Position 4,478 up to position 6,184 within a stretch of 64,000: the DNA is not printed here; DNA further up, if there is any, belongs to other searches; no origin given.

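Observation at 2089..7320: Exopolysaccharide-type locus: secreted protein, processive GT2 synthase and a GT-C/GH8 fusion, co-directional with fusA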

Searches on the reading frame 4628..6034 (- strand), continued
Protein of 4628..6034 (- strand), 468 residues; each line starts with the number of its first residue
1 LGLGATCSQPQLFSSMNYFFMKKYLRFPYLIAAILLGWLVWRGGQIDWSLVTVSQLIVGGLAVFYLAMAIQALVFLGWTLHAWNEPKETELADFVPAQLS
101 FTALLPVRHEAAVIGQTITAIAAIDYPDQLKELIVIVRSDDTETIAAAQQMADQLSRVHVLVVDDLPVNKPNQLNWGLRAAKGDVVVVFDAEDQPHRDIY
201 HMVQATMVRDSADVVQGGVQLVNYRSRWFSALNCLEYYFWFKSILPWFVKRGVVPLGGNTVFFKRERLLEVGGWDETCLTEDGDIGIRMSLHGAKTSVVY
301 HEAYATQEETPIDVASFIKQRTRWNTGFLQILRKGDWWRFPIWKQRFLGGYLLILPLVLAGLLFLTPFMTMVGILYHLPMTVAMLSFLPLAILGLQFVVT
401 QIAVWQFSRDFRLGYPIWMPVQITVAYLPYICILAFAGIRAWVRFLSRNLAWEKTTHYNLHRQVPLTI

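Call 17: find_encoding_contigs(protein=P0121, flank=10000, max_places=3)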
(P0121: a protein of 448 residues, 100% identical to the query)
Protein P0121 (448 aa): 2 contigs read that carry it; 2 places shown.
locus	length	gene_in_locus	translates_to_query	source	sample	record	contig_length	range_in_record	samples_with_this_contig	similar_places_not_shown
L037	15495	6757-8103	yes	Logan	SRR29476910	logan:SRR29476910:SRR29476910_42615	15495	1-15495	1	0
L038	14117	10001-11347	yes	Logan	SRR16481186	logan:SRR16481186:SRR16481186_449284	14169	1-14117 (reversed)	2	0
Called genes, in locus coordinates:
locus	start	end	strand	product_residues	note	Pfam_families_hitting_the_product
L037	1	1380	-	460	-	?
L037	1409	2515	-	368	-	PF08529:NusA_N, PF13184:KH_NusA_1st, PF26594:KH_NusA_2nd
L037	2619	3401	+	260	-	-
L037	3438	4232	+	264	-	-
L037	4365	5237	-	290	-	PF00226:DnaJ, PF01556:DnaJ_C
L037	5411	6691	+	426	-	PF17210:SdrD_B (weak)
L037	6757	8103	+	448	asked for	PF13506:Glyco_transf_21, PF00535:Glycos_transf_2, PF13641:Glyco_tranf_2_3, PF13632:Glyco_trans_2_3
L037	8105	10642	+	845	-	PF02366:PMT, PF13231:PMT_2, PF01270:Glyco_hydro_8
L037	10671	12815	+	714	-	PF00009:GTP_EFTU, PF22042:EF-G_D2, PF03144:GTP_EFTU_D2, PF14492:EFG_III, PF16658:RF3_C (weak), PF03764:EFG_IV, PF00679:EFG_C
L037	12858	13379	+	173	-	PF00293:NUDIX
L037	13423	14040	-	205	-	-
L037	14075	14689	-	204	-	-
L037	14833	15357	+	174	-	PF00293:NUDIX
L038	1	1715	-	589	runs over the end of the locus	?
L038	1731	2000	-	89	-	PF00312:Ribosomal_S15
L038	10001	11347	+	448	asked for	PF13506:Glyco_transf_21, PF00535:Glycos_transf_2, PF13641:Glyco_tranf_2_3, PF13632:Glyco_trans_2_3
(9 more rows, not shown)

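Call 18: search_protein_families(library=pfam, proteins=[P0151, P0213, P0143, P0222, P0173], max_evalue=0.01)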
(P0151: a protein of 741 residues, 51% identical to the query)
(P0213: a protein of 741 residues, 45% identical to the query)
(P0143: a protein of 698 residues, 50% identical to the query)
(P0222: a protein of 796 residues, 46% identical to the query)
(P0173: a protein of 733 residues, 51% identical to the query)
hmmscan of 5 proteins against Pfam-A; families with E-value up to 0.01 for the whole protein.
P0151 (741 aa): 6 families
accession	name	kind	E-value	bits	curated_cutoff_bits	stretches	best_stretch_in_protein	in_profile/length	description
PF13641.12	Glyco_tranf_2_3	-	1e-41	143.9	27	2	336-560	6-229/230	Glycosyltransferase like family 2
PF00535.33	Glycos_transf_2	-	3.4e-37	128.4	23.3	2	13-185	2-167/168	Glycosyl transferase family 2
PF13632.12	Glyco_trans_2_3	-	9.4e-27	94.5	27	1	420-623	2-189/198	Glycosyl transferase family group 2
PF10111.15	Glyco_tranf_2_2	-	4.1e-08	33.5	27.3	1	337-526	4-202/276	Glycosyltransferase like family 2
PF13506.12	Glyco_transf_21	-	1.1e-06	28.6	21.7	1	404-559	18-173/174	Glycosyl transferase family 21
PF03552.20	Cellulose_synt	-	0.00028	20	24.7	1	498-640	408-554/722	Cellulose synthase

P0213 (741 aa): 5 families
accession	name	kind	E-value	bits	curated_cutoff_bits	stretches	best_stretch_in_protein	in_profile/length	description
PF13641.12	Glyco_tranf_2_3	-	3.9e-35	122.4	27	2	358-585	3-229/230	Glycosyltransferase like family 2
PF00535.33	Glycos_transf_2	-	5e-35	121.3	23.3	2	32-203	2-166/168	Glycosyl transferase family 2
PF13632.12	Glyco_trans_2_3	-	5.5e-22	79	27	1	445-637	2-180/198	Glycosyl transferase family group 2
PF10111.15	Glyco_tranf_2_2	-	8e-11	42.4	27.3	2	32-126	2-92/276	Glycosyltransferase like family 2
PF13506.12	Glyco_transf_21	-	0.00033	20.6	21.7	1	508-584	92-173/174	Glycosyl transferase family 21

P0143 (698 aa): 5 families
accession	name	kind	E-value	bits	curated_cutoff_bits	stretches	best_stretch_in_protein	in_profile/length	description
PF13641.12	Glyco_tranf_2_3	-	3.5e-44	152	27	2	325-552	2-228/230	Glycosyltransferase like family 2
PF00535.33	Glycos_transf_2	-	4.5e-39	134.5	23.3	2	6-177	2-165/168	Glycosyl transferase family 2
PF13632.12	Glyco_trans_2_3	-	5.6e-23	82.2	27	1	412-609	1-183/198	Glycosyl transferase family group 2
PF13506.12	Glyco_transf_21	-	0.00014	21.8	21.7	1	399-552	20-173/174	Glycosyl transferase family 21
PF03552.20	Cellulose_synt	-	0.0083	15.1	24.7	1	492-576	409-494/722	Cellulose synthase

P0222 (796 aa): 8 families
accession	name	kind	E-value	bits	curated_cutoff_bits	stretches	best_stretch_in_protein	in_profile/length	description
PF13641.12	Glyco_tranf_2_3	-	6.1e-33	115.2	27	1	422-651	3-230/230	Glycosyltransferase like family 2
PF13632.12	Glyco_trans_2_3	-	2.6e-22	80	27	1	508-718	1-192/198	Glycosyl transferase family group 2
PF16697.10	Yop-YscD_cpl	-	1.7e-14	54.3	33.2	1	19-103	11-92/94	Inner membrane component of T3SS, cytoplasmic domain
PF00498.31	FHA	-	2.7e-12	47.4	20.7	1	27-95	1-67/67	FHA domain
PF00535.33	Glycos_transf_2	-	5.9e-06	26.8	23.3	1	425-550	3-123/168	Glycosyl transferase family 2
PF13506.12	Glyco_transf_21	-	2.2e-05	24.4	21.7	1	493-649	18-173/174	Glycosyl transferase family 21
PF03142.21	Chitin_synth_2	-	0.0016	17.6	27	0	499-584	195-281/527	Chitin synthase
PF10111.15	Glyco_tranf_2_2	-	0.0083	16.1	27.3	0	429-610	7-196/276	Glycosyltransferase like family 2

P0173 (733 aa): 6 families
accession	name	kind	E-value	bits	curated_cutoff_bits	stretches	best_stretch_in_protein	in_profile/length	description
PF13641.12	Glyco_tranf_2_3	-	1e-37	130.8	27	1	353-582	2-228/230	Glycosyltransferase like family 2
PF13632.12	Glyco_trans_2_3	-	5.7e-24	85.5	27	1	443-651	2-186/198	Glycosyl transferase family group 2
PF04138.20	GtrA_DPMS_TM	-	2.2e-19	70.2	26.1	2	140-258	1-117/117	GtrA/DPMS, transmembrane domain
PF00535.33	Glycos_transf_2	-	1.5e-10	41.7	23.3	1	358-488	2-127/168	Glycosyl transferase family 2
PF13506.12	Glyco_transf_21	-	0.0021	18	21.7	1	431-582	22-173/174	Glycosyl transferase family 21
PF03142.21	Chitin_synth_2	-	0.0021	17.2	27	0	360-393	31-65/527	Chitin synthase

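Call 35: predict_structure(alignment_id=A2)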
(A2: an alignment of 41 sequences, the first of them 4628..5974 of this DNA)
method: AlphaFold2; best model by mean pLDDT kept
length: 448 residues; sequences in the alignment: 41
mean_pLDDT: 90.9   pTM: 0.88
mean pLDDT of the five models: 90.9, 89.6, 88.0, 87.6, 87.4
residues with pLDDT >= 90: 360; 70-90: 63; 50-70: 18; < 50: 7
segments of 3 or more residues with pLDDT < 50: 1-3, 446-448
pLDDT, mean of each block of 10 residues (from residue 1): 56 75 76 90 92 92 65 85 97 96 97 97 98 96 93 97 98 95 95 94 94 95 93 84 98 95 95 95 92 95 95 96 95 94 92 91 90 93 95 95 95 96 95 80 60
secondary structure, 60 per line:
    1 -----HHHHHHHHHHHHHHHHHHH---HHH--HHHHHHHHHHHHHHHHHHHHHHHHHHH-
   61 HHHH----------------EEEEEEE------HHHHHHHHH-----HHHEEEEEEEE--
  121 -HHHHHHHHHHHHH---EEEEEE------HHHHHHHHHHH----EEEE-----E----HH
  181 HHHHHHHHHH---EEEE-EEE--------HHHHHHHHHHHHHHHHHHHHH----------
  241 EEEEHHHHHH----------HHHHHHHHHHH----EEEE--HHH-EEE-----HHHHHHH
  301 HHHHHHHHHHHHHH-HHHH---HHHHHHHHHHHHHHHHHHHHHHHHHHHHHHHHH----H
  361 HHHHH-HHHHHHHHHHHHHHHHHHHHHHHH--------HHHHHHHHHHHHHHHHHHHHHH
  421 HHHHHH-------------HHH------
elements in order: H6-24 H33-59 H61-64 E81-87 H94-102 E111-118 H122-134 E138-143 H150-160 E165-168 H179-190 E194-197 E199-201 H210-230 E241-244 H245-250 H261-271 E276-279 E286-288 H294-314 H316-319 H323-355 H360-365 H367-390 H399-426

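Call 40: fold_search(model_id=the predicted structure, library=pdb)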
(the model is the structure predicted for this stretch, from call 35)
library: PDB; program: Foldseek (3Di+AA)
matches with E <= 10: 1722; with E <= 0.001: 302
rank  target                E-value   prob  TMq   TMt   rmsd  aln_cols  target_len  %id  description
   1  9b8v_E                5.5e-15  1.00  0.62  0.35   6.7       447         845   17  AlphaFold2 informed cryo-EM model of the E. coli cellulose synthase BcsAG3B6 complex (released 2025-02-19)
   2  4p00_A                9.1e-15  1.00  0.59  0.38  11.6       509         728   19  Bacterial Cellulose Synthase in complex with cyclic-di-GMP and UDP (released 2014-04-09)
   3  6yv7_A                9.5e-15  1.00  0.55  0.70   8.8       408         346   19  Mannosyltransferase PcManGT from Pyrobaculum calidifontis (released 2020-07-22)
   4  9fmv_A                1.4e-13  1.00  0.52  0.32  12.9       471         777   17  Cryo-EM structure of the c-di-GMP-free synthase:pEtN transferase complex (BcsA-Bct-G3) from the E. coli cellulose secr (released 2024-10-16)
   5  5ej1_A                3.2e-13  1.00  0.62  0.40  11.3       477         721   20  Pre-translocation state of bacterial cellulose synthase (released 2016-03-30)
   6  9fnn_A                3.6e-13  1.00  0.64  0.38   6.1       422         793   18  Cryo-EM structure of the c-di-GMP-saturated 'crown'less Bcs macrocomplex for cellulose secretion in E. coli (released 2024-10-16)
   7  9fp0_A                6.8e-13  1.00  0.53  0.32  12.4       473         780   18  Cryo-EM structure of the 'crown'less Bcs macrocomplex for E. coli cellulose secretion in non-saturating c-di-GMP (loca (released 2024-10-16)
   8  6yv7_B                9.7e-13  1.00  0.56  0.71   8.5       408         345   17  Mannosyltransferase PcManGT from Pyrobaculum calidifontis (released 2020-07-22)
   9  4hg6_A                1.2e-12  1.00  0.60  0.38  10.8       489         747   18  Structure of a cellulose synthase - cellulose translocation intermediate (released 2012-12-19)
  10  9fmz_A                2.8e-12  1.00  0.62  0.36   6.1       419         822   18  Cryo-EM structure of the c-di-GMP-bound synthase:pEtN transferase complex (BcsA-Bct-G3) from the E. coli cellulose sec (released 2024-10-16)
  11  7sp7_A                3.1e-12  1.00  0.60  0.55   9.6       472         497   13  Chlorella virus hyaluronan synthase inhibited by UDP (released 2022-04-06)
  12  8sne_A                1.5e-11  1.00  0.57  0.53   9.7       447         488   12  Chlorella virus Hyaluronan Synthase bound to GlcA extended GlcNAc primer and UDP (released 2024-05-01)
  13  8smm_A                1.9e-11  1.00  0.54  0.48  16.3       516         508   14  Xenopus laevis hyaluronan synthase 1 (released 2024-05-01)
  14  7sp9_A                2.0e-11  1.00  0.61  0.55   9.3       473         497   13  Chlorella virus Hyaluronan Synthase in the GlcNAc-primed channel-closed state (released 2022-04-06)
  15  8smn_A                2.2e-11  1.00  0.53  0.46  13.0       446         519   14  Xenopus laevis hyaluronan synthase 1, nascent HA polymer bound state (released 2024-05-01)
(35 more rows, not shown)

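Call 49: find_encoding_contigs(protein=P0215, flank=10000, max_places=1)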
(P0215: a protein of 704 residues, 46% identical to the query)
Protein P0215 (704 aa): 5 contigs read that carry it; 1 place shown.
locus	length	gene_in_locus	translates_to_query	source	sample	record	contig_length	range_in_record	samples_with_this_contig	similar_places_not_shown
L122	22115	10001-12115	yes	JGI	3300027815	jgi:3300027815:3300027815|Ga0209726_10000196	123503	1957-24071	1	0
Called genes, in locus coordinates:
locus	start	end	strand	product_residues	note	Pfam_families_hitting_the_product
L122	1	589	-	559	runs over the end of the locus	-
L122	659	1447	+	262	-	PF02585:PIG-L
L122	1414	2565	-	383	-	PF13439:Glyco_transf_4, PF13579:Glyco_trans_4_4 (weak), PF20706:GT4-conflict, PF00534:Glycos_transf_1, PF13692:Glyco_trans_1_4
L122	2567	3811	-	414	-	-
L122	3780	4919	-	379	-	PF04230:PS_pyruv_trans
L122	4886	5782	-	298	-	PF00535:Glycos_transf_2, PF13641:Glyco_tranf_2_3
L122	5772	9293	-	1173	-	PF00535:Glycos_transf_2, PF00535:Glycos_transf_2, PF13641:Glyco_tranf_2_3, PF13632:Glyco_trans_2_3, PF13439:Glyco_transf_4, PF20706:GT4-conflict, PF00534:Glycos_transf_1, PF13692:Glyco_trans_1_4, +3 more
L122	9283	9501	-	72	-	PF12728:HTH_17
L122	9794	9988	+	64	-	PF12728:HTH_17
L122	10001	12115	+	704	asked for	PF00535:Glycos_transf_2, PF10111:Glyco_tranf_2_2 (faint), PF00535:Glycos_transf_2 (weak), PF13641:Glyco_tranf_2_3, PF13632:Glyco_trans_2_3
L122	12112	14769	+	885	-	PF02366:PMT, PF13231:PMT_2, PF01270:Glyco_hydro_8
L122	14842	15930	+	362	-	-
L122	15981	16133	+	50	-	-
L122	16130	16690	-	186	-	PF04203:Sortase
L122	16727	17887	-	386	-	-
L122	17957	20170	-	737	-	-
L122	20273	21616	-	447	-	-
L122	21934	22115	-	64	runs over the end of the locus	PF10055:DUF2292 (weak)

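Call 50: search_protein_families(library=pfam, proteins=[L122:14842-15930:+], max_evalue=1)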
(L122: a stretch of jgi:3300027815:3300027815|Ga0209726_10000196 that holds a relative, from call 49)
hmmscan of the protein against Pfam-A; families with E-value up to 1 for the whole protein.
L122:14842-15930:+ (362 aa): 0 families
